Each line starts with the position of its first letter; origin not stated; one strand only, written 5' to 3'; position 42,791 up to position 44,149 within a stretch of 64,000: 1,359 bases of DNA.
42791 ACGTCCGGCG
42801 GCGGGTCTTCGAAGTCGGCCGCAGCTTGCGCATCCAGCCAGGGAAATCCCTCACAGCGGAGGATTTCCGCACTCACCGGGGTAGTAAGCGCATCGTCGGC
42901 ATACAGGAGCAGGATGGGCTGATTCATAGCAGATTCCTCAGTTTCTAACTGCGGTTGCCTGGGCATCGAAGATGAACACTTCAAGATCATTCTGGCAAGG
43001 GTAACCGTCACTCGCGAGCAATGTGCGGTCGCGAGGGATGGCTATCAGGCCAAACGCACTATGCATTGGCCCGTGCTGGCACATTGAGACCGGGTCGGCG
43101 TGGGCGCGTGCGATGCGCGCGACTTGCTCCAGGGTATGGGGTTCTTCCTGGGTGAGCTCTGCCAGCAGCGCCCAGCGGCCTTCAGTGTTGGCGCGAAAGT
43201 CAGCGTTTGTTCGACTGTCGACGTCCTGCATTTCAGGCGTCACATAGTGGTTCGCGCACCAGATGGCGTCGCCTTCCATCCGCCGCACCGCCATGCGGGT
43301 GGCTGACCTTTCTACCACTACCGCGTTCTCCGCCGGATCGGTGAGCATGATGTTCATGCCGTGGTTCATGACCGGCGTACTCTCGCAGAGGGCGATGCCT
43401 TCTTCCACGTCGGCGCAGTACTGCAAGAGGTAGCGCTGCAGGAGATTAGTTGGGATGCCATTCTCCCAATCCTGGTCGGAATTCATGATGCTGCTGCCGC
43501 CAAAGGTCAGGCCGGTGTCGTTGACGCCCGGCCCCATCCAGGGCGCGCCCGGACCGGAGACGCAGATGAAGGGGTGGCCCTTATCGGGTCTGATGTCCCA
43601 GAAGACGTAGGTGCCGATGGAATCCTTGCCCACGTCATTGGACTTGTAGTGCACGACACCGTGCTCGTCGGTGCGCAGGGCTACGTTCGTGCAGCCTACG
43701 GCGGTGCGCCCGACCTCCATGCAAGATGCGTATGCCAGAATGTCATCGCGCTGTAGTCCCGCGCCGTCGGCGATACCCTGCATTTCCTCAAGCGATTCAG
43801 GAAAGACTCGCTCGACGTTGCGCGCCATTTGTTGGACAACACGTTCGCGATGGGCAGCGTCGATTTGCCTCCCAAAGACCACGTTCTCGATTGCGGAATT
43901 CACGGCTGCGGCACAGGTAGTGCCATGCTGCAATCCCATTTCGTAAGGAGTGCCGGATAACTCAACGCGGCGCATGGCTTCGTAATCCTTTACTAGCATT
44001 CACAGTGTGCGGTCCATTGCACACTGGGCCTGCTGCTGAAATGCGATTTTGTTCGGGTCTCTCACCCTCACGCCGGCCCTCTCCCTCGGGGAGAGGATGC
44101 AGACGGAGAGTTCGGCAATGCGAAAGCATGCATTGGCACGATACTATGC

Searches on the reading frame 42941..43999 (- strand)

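Call 6: search_protein_families(library=pfam, proteins=[window:42941-43999:-], max_evalue=0.01)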
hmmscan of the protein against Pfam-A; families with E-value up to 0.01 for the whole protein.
window:42941-43999:- (353 aa): 1 family
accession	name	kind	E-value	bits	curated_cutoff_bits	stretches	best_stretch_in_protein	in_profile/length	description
PF03417.21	AAT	-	9.3e-17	61.9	23.2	1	132-262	24-151/225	Acyl-coenzyme A:6-aminopenicillanic acid acyl-transferase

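Call 7: search_protein_families(library=ncbifam, proteins=[window:42941-43999:-], max_evalue=0.01)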
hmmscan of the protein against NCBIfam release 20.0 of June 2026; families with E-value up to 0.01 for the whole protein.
window:42941-43999:- (353 aa): 1 family
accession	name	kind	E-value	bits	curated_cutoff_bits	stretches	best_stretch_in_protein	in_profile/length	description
NF040521.1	C45_proenzyme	subfamily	1.7e-54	185.3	85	1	15-310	1-291/313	C45 family autoproteolytic acyltransferase/hydrolase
